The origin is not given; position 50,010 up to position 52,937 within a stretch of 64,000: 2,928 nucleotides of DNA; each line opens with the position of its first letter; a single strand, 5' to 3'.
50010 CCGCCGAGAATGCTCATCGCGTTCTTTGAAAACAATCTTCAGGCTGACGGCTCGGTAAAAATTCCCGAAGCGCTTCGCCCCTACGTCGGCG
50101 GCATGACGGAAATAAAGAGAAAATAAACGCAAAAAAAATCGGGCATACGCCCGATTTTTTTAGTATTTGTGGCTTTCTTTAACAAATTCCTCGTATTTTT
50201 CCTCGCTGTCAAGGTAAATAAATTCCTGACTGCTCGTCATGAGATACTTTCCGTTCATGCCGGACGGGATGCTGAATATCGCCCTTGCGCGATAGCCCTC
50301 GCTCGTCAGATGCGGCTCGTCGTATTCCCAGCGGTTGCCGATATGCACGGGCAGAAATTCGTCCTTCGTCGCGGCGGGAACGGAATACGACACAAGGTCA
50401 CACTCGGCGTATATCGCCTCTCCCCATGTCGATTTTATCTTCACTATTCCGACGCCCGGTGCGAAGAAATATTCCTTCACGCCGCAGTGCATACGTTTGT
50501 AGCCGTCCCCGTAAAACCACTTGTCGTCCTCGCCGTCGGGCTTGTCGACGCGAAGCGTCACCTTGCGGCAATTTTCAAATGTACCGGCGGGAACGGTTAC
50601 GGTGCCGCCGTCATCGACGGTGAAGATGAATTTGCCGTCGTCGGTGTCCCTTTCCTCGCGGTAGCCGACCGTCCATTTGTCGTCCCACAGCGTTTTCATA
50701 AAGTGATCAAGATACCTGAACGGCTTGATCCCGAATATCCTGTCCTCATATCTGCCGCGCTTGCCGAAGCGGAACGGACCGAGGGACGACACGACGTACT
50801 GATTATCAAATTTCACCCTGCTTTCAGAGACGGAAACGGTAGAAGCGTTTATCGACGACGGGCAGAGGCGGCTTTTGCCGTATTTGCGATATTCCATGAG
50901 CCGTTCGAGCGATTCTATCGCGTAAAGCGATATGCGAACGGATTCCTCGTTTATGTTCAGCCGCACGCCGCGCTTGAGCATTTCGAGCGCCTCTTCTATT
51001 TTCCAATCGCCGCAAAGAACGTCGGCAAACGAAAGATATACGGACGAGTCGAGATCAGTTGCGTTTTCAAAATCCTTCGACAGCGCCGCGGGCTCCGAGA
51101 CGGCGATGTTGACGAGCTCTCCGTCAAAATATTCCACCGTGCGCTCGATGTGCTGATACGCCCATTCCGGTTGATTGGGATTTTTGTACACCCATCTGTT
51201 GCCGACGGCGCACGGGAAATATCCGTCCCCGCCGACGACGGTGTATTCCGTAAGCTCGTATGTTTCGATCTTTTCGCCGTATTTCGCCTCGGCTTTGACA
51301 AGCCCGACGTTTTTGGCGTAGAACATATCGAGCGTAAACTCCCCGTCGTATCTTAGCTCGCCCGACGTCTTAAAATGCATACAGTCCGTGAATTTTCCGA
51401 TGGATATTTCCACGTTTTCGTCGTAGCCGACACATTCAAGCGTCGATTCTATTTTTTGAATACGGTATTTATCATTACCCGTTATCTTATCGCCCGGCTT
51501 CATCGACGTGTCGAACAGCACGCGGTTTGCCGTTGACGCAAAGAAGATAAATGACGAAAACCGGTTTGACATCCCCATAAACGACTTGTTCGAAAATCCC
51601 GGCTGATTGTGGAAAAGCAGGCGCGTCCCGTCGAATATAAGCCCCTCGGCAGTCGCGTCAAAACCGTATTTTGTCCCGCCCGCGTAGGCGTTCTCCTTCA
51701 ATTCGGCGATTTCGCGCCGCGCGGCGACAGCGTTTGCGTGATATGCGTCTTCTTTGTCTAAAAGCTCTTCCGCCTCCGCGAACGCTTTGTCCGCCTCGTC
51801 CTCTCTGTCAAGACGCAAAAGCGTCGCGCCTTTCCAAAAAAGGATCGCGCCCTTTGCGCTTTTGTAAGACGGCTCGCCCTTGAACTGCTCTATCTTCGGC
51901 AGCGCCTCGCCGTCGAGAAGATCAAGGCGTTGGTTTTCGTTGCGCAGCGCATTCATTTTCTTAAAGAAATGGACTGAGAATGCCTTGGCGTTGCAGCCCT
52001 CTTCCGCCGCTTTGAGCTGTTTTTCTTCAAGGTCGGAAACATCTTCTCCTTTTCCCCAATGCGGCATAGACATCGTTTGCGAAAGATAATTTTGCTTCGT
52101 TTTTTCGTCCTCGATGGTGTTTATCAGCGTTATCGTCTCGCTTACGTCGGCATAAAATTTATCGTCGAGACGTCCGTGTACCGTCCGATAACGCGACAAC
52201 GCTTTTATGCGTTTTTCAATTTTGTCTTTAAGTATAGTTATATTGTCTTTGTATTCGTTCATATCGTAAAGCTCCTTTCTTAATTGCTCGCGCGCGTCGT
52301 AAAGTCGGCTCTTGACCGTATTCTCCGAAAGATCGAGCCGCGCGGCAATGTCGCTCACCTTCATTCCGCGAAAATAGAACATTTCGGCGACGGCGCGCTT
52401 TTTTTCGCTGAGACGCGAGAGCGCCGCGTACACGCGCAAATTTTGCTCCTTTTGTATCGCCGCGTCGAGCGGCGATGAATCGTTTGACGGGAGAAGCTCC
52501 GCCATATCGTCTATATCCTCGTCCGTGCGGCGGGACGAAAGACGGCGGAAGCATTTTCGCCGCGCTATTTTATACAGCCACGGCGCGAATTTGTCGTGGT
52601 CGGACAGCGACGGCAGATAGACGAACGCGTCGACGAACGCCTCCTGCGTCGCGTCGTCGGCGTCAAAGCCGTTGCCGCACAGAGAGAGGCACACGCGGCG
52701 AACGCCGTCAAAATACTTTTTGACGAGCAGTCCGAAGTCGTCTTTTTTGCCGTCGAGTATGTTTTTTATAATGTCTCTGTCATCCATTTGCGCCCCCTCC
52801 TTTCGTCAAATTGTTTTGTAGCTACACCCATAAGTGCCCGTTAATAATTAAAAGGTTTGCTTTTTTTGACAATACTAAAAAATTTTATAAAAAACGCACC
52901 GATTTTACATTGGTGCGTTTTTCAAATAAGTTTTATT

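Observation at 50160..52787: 875-aa ECF-type sigma factor fused to a giant soluble C-terminal region with a duplicated beta-module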

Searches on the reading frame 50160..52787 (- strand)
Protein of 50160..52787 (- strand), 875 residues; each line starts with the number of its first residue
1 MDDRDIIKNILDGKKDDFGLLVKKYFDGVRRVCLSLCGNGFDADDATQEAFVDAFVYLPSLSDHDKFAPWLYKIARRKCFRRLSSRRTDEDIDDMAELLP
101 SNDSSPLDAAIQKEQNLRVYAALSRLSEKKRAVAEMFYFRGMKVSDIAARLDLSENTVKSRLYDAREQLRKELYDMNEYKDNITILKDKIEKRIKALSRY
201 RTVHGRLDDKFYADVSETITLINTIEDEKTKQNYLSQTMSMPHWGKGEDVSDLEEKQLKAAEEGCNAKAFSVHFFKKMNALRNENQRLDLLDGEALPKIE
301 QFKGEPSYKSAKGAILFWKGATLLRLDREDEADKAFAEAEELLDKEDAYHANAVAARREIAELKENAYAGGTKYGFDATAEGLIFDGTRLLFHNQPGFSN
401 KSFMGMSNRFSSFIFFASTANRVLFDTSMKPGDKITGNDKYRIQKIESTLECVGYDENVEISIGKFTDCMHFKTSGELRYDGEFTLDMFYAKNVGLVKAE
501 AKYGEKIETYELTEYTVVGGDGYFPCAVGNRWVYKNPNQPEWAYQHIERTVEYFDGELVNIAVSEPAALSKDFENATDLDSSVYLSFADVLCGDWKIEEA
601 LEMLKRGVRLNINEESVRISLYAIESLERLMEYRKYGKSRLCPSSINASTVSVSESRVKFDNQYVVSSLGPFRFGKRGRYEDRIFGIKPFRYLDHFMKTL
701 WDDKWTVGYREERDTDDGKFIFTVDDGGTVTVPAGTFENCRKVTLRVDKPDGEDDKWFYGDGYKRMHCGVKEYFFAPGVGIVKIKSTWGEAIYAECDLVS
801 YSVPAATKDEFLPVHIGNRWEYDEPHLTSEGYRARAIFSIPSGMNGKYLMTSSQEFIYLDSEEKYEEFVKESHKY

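Call 3: search_protein_families(library=pfam, proteins=[window:50160-52787:-], max_evalue=1)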
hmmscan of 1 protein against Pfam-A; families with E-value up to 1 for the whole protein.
window:50160-52787:- (875 aa): 12 families
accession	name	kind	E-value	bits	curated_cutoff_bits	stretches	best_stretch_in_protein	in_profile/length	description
PF04542.20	Sigma70_r2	-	1.8e-12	47.3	24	1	21-87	1-69/71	Sigma-70 region 2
PF08281.18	Sigma70_r4_2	-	4.9e-12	45.8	25.7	1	118-169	3-54/54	Sigma-70, region 4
PF04545.22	Sigma70_r4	-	1.2e-08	34.8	24.1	1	122-171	1-50/50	Sigma-70, region 4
PF07638.17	Sigma70_ECF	-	2.7e-06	27.9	21.1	1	5-173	6-183/185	ECF sigma factor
PF21347.3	DUF3108_like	-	0.00015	22.1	27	2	455-501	138-186/199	DUF3108-like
PF00196.25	GerE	-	0.00041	20.4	23.5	1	125-160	2-36/57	Bacterial regulatory proteins, luxR family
PF06056.18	Terminase_5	-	0.0015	18.9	20.3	1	131-160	3-32/58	Putative ATPase subunit of terminase (gpP-like)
PF13556.12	HTH_30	-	0.0019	18.4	27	1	138-177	9-48/59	PucR C-terminal helix-turn-helix domain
PF13384.12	HTH_23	-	0.008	16.4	24.6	1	128-159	4-35/50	Homeodomain-like domain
PF14493.12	HTH_40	-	0.017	15.9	27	1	135-192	7-63/89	Helix-turn-helix domain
PF07719.23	TPR_2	-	0.11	13.2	27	0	315-342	3-30/34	Tetratricopeptide repeat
PF01527.26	HTH_Tnp_1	-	0.6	10.8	24.1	1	129-157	12-39/75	Transposase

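Call 4: search_protein_families(library=ncbifam, proteins=[window:50160-52787:-], max_evalue=1)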
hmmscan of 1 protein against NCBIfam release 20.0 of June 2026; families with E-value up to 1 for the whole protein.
window:50160-52787:- (875 aa): 105 families (the best 25 are shown)
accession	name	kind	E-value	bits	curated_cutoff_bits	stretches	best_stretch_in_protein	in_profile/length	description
TIGR02937.1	sigma70-ECF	superfamily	4.3e-28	98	42.9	1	20-173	5-165/165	sigma-70 family RNA polymerase sigma factor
TIGR02985.1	Sig70_bacteroi1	subfamily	6e-26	91.6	126.4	1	17-173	2-162/162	RNA polymerase sigma-70 factor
NF007223.0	PRK09641.1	equivalog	8.3e-25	87.7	209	1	5-174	7-185/187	RNA polymerase sigma factor SigW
TIGR02948.1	SigW_bacill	equivalog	9.5e-24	84.5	243.1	1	4-175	6-186/187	RNA polymerase sigma factor SigW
NF004113.0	PRK05602.1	equivalog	3.9e-22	78.9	208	1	2-179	31-207/211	RNA polymerase sigma factor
NF009171.0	PRK12518.1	equivalog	6.9e-22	78.2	208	1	2-174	13-185/191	RNA polymerase sigma factor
NF008888.0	PRK11922.1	equivalog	7.3e-22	78.1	204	1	2-174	16-197/231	RNA polymerase sigma factor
NF007225.0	PRK09643.1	equivalog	2.2e-21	76.5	190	1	3-181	14-190/204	RNA polymerase sigma factor SigM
NF009172.0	PRK12519.1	subfamily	2.4e-21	76.2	222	1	2-176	15-192/194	RNA polymerase sigma factor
NF007216.0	PRK09638.1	equivalog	3.6e-20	72.5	194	1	1-175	3-176/180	RNA polymerase sigma factor SigY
TIGR02954.1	Sig70_famx3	hypoth_equivalog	3.9e-20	72.3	188.5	1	1-173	1-167/170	RNA polymerase sigma-70 factor, TIGR02954 family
NF006930.0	PRK09415.1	subfamily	5.2e-20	72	198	1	11-174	11-176/179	RNA polymerase factor sigma C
NF009166.1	PRK12513.1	equivalog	6.4e-20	71.7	206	1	2-177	8-190/193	RNA polymerase sigma factor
NF007227.0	PRK09645.1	subfamily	1.4e-19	70.7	202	1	29-176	26-173/177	sigma-70 family RNA polymerase sigma factor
NF058625.1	sigma_PG0214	equivalog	2.5e-19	69.6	130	1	17-180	5-168/170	GFO_1088 family ECF-type sigma factor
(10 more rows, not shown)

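Call 5: find_homologous_proteins(query=window:50160-52787:-)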
Query window:50160-52787:- (875 aa): 38 proteins with E <= 0.001 among 8000 candidates.
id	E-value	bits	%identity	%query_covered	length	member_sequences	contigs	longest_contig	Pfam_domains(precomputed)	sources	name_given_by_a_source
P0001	0.0e+0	1916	95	100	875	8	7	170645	PF07638.18,PF04545.23,PF04542.21,PF08281.19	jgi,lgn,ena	jgi:RNA polymerase sigma-70 factor (ECF subfamily)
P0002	0.0e+0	1788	88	100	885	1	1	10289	PF07638.18,PF04545.23,PF04542.21,PF08281.19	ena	-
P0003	0.0e+0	1718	85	100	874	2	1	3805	PF07638.18,PF04545.23,PF04542.21,PF08281.19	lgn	-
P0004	0.0e+0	1234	85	73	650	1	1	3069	PF04545.23,PF04542.21,PF08281.19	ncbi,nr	ncbi:MAG: sigma-70 family RNA polymerase sigma factor, partial [Clostridia bacterium]|nr:sigma-70 fa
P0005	0.0e+0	1086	56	100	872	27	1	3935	PF07638.18,PF21347.3,PF04545.23,PF04542.21,PF08281.19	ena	-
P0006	0.0e+0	1073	56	100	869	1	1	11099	PF04545.23,PF04542.21,PF08281.19,PF13181.13,PF07719.24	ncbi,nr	ncbi:MAG: RNA polymerase sigma factor [Firmicutes bacterium]|nr:RNA polymerase sigma factor [Bacillo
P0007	0.0e+0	1072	56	100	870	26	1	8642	PF07638.18,PF21347.3,PF04545.23,PF04542.21,PF08281.19,PF07719.24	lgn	-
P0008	0.0e+0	1069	56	100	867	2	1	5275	PF04545.23,PF04542.21,PF08281.19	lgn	-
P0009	3.0e-297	1006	54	100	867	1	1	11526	PF07638.18,PF21347.3,PF04545.23,PF04542.21,PF08281.19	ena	-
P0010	1.8e-295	1001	52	100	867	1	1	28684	PF07638.18,PF04545.23,PF04542.21,PF08281.19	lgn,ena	-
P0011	1.9e-295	1001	52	100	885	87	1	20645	PF04545.23,PF04542.21,PF08281.19,PF07719.24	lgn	-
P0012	1.8e-294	997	55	96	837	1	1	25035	PF21347.3,PF04542.21,PF08281.19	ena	-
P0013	3.5e-294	996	53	100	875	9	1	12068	PF07638.18,PF04545.23,PF04542.21,PF08281.19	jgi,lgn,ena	-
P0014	9.5e-290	982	53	100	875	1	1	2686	PF04545.23,PF04542.21,PF08281.19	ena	-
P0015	3.1e-289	980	53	100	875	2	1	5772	PF04542.21,PF08281.19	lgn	-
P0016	4.5e-288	976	53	100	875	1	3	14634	PF13384.13,PF04545.23,PF04542.21,PF08281.19,PF07719.24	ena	-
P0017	7.7e-287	972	50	100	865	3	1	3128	PF21347.3,PF04545.23,PF04542.21,PF08281.19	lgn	-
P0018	1.1e-286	972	52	100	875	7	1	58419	PF07638.18,PF21347.3,PF04545.23,PF04542.21,PF08281.19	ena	-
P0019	9.1e-286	968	52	100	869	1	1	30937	PF21347.3,PF04542.21,PF08281.19,PF07719.24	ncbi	-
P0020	1.8e-285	967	52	100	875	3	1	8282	PF21347.3,PF04545.23,PF04542.21,PF08281.19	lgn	-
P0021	8.2e-285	965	52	100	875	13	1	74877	PF21347.3,PF04545.23,PF04542.21,PF08281.19,PF07719.24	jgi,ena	-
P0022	8.1e-279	946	52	99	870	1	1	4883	PF21347.3,PF04542.21,PF08281.19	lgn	-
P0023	6.9e-210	717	41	99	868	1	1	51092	PF21347.3,PF04545.23,PF04542.21,PF08281.19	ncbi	-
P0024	2.2e-180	620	49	72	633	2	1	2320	PF04545.23,PF04542.21,PF08281.19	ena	-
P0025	2.6e-143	497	35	99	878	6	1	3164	PF21347.3,PF04545.23,PF04542.21,PF08281.19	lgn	-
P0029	1.5e-13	68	30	23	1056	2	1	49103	PF25168.2,PF23586.3,PF24105.2,PF24805.2,PF24817.2,PF23393.3,PF23389.2,PF24797.2,PF15492.13,PF07638.18,PF25460.2,PF00400.39,PF23749.2,PF04053.21,PF23414.2,PF25178.1,PF23410.5,PF25174.2,PF24814.2,PF23381.2,PF21029.4,PF25173.2,PF23383.2,PF25171.2,PF12894.14,PF25175.2,PF04542.21,PF24796.2,PF08281.19,PF0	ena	-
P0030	4.0e-13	66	29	23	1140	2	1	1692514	PF25168.2,PF23586.3,PF24105.2,PF24805.2,PF23342.2,PF24817.2,PF23770.2,PF23393.3,PF23389.2,PF07638.18,PF25460.2,PF00400.39,PF23414.2,PF25178.1,PF23410.5,PF23775.2,PF25174.2,PF24814.2,PF23381.2,PF25173.2,PF23383.2,PF25171.2,PF12894.14,PF25175.2,PF04542.21,PF24796.2,PF08281.19,PF07676.19,PF24780.2,PF23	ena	-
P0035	3.1e-12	64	28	19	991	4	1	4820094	PF25852.1,PF07638.18,PF14870.13,PF04545.23,PF04542.21,PF08281.19,PF02012.27,PF15902.13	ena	-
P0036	9.5e-12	62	30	23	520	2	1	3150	PF25168.2,PF23769.2,PF24105.2,PF24805.2,PF24017.3,PF23342.2,PF24817.2,PF23393.3,PF23389.2,PF07638.18,PF25460.2,PF00400.39,PF23414.2,PF25178.1,PF23410.5,PF25174.2,PF24814.2,PF23381.2,PF25173.2,PF23383.2,PF25171.2,PF12894.14,PF25175.2,PF04542.21,PF24796.2,PF08281.19,PF07676.19,PF24780.2,PF23409.2,PF25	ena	-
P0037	1.4e-11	61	27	23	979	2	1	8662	PF25852.1,PF04545.23,PF04542.21,PF08281.19,PF15902.13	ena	-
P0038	1.3e-4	38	31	18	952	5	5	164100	PF13715.13,PF20598.5,PF04542.21,PF00775.28,PF13620.13,PF08281.19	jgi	jgi:RNA polymerase sigma factor (sigma-70 family)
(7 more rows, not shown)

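Call 18: find_encoding_contigs(protein=P0021, flank=8000, max_places=2)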
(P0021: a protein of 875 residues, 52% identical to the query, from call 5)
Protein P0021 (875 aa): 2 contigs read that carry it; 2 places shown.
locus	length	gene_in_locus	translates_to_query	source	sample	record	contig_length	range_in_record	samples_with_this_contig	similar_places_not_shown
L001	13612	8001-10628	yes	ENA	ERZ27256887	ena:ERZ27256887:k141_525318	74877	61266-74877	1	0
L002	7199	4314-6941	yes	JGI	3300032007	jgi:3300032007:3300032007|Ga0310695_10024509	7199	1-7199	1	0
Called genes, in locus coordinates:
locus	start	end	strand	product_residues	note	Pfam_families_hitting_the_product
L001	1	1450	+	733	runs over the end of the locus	-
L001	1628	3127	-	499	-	-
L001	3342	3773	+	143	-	PF01842:ACT (weak), PF13291:ACT_4 (faint), PF19571:ACT_8, PF22629:ACT_AHAS_ss (faint)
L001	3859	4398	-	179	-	-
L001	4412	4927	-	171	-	-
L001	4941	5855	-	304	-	PF00248:Aldo_ket_red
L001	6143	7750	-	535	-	-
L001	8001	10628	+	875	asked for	PF04542:Sigma70_r2, PF04545:Sigma70_r4 (faint), PF08281:Sigma70_r4_2, PF07719:TPR_2 (faint), PF21347:DUF3108_like (faint)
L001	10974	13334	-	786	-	PF01547:SBP_bac_1 (weak)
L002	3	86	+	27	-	?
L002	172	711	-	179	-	-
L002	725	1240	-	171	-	-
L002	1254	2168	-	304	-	PF00248:Aldo_ket_red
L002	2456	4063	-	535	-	-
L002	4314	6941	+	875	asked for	PF04542:Sigma70_r2, PF04545:Sigma70_r4 (faint), PF08281:Sigma70_r4_2, PF07719:TPR_2 (faint), PF21347:DUF3108_like (faint)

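Call 19: find_encoding_contigs(protein=P0023, flank=8000, max_places=2)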
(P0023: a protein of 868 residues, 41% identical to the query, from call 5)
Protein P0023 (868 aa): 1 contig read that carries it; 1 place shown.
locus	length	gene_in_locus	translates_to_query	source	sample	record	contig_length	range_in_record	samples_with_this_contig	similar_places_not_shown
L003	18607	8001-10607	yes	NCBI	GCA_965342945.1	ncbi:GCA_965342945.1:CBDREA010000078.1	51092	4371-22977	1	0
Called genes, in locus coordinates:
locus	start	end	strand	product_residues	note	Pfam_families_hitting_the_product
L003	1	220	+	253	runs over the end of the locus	-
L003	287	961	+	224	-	PF00072:Response_reg, PF00486:Trans_reg_C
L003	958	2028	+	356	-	PF00672:HAMP (faint), PF00512:HisKA, PF02518:HATPase_c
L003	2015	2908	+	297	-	-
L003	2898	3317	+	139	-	-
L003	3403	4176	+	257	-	PF01663:Phosphodiest, PF01676:Metalloenzyme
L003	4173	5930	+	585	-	PF01301:Glyco_hydro_35, PF02449:Glyco_hydro_42 (weak), PF21317:BetaGal_ABD_1, PF21467:BetaGal_gal-bd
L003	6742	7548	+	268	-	PF00149:Metallophos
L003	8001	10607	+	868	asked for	PF04542:Sigma70_r2, PF04545:Sigma70_r4 (weak), PF08281:Sigma70_r4_2, PF21347:DUF3108_like (faint)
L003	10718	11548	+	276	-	PF00588:SpoU_methylase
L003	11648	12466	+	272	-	PF00753:Lactamase_B (weak)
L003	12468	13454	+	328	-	PF07136:DUF1385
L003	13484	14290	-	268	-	PF08282:Hydrolase_3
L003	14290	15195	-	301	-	PF01479:S4 (weak), PF00849:PseudoU_synth_2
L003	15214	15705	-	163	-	PF01252:Peptidase_A8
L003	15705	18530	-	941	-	PF00133:tRNA-synt_1, PF01406:tRNA-synt_1e (faint), PF09334:tRNA-synt_1g, PF13603:tRNA-synt_1_2 (weak), PF08264:Anticodon_1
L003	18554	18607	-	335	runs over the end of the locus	PF05103:DivIVA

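Call 22: search_protein_families(library=pfam, alignment_id=A1, max_evalue=0.1)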
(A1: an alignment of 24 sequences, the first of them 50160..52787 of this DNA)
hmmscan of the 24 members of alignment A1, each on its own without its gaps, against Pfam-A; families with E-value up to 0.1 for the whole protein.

A. member 1, window:50160-52787:- (875 aa): 10 families
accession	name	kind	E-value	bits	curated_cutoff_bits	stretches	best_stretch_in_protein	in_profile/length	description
PF04542.20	Sigma70_r2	-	1.8e-12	47.3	24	1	21-87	1-69/71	Sigma-70 region 2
PF08281.18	Sigma70_r4_2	-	4.9e-12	45.8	25.7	1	118-169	3-54/54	Sigma-70, region 4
PF04545.22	Sigma70_r4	-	1.2e-08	34.8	24.1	1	122-171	1-50/50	Sigma-70, region 4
PF07638.17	Sigma70_ECF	-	2.7e-06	27.9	21.1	1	5-173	6-183/185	ECF sigma factor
PF21347.3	DUF3108_like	-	0.00015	22.1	27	0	455-501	138-186/199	DUF3108-like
PF00196.25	GerE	-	0.00041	20.4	23.5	1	125-160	2-36/57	Bacterial regulatory proteins, luxR family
PF06056.18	Terminase_5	-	0.0015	18.9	20.3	1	131-160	3-32/58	Putative ATPase subunit of terminase (gpP-like)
PF13556.12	HTH_30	-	0.0019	18.4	27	1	138-177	9-48/59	PucR C-terminal helix-turn-helix domain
PF13384.12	HTH_23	-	0.008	16.4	24.6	1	128-159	4-35/50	Homeodomain-like domain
PF14493.12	HTH_40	-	0.017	15.9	27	1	135-192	7-63/89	Helix-turn-helix domain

B. families by the number of members that match (of 24 scanned): 35 families (the first 25 are shown)
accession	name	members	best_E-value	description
PF08281.18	Sigma70_r4_2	24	9e-16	Sigma-70, region 4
PF04542.20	Sigma70_r2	24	1.1e-13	Sigma-70 region 2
PF04545.22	Sigma70_r4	24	2.6e-09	Sigma-70, region 4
PF07638.17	Sigma70_ECF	24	4e-07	ECF sigma factor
PF21347.3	DUF3108_like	23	3.2e-09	DUF3108-like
PF07719.23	TPR_2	22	4.3e-07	Tetratricopeptide repeat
PF13556.12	HTH_30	16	2e-05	PucR C-terminal helix-turn-helix domain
PF14493.12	HTH_40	16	0.00033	Helix-turn-helix domain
PF06056.18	Terminase_5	13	6.6e-05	Putative ATPase subunit of terminase (gpP-like)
PF00196.25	GerE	13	0.00041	Bacterial regulatory proteins, luxR family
PF13181.12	TPR_8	12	4.4e-06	Tetratricopeptide repeat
PF13384.12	HTH_23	11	8.8e-06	Homeodomain-like domain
PF00515.34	TPR_1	9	6.2e-05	Tetratricopeptide repeat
PF23300.3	HEAT_Nup120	8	0.0031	Nucleoporin Nup120, HEAT repeats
PF13374.12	TPR_10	7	0.0038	Tetratricopeptide repeat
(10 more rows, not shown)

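Call 23: predict_structure(alignment_id=A1)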
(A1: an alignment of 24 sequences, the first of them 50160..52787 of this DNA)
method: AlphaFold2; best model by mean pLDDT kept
length: 875 residues; sequences in the alignment: 24
mean_pLDDT: 85.6   pTM: 0.69
mean pLDDT of the five models: 85.6, 85.4, 83.5, 83.1, 82.5
residues with pLDDT >= 90: 432; 70-90: 346; 50-70: 64; < 50: 33
segments of 3 or more residues with pLDDT < 50: 86-108, 177-181, 674-676
pLDDT, mean of each block of 10 residues (from residue 1): 84 88 92 85 88 90 86 90 54 33 44 66 81 80 79 83 78 58 75 92 88 92 89 91 75 87 93 89 91 95 92 96 92 97 94 96 86 86 95 90 72 93 95 90 89 96 94 92 94 96 89 95 94 92 91 95 92 89 88 85 94 91 90 70 76 89 67 52 69 89 94 91 97 96 95 84 82 95 90 88 89 93 87 88 89 84 75 58
secondary structure, 60 per line:
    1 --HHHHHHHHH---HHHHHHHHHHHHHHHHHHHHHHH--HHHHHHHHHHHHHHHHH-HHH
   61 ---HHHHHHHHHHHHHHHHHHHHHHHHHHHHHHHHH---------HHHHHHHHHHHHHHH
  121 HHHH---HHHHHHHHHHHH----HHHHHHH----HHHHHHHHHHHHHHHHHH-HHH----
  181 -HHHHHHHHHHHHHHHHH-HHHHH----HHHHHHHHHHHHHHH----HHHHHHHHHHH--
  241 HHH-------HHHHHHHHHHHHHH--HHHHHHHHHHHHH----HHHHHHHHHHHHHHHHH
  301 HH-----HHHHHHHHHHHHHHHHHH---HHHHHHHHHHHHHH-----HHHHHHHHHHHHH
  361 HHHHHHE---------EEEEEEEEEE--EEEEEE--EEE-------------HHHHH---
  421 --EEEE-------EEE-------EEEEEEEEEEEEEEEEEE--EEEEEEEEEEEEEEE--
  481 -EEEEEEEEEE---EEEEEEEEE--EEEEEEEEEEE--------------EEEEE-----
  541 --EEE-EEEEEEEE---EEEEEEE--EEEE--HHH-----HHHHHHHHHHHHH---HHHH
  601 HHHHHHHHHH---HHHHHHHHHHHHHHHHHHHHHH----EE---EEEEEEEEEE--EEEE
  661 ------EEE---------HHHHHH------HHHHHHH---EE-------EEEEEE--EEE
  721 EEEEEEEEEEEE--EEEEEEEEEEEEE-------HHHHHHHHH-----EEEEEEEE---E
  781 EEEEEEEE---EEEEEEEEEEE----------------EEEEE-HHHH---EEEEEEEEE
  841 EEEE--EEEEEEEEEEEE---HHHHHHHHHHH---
elements in order (helices of 4 or more, strands of 3 or more residues): H3-11 H15-37 H40-56 H64-96 H106-124 H128-139 H144-150 H155-172 H182-198 H200-204 H209-223 H228-238 H251-264 H267-279 H284-302 H308-325 H329-342 H348-366 E377-386 E389-394 E397-399 H413-417 E423-426 E434-436 E444-461 E464-478 E482-491 E495-503 E506-516 E531-535 E543-545 E547-554 E558-564 E567-570 H581-593 H597-610 H614-635 E645-654 E657-660 E667-669 H679-684 H691-697 E710-715 E718-732 E735-747 H755-763 E769-776 E780-788 E792-802 E819-823 H825-828 E832-844 E847-858 H862-872
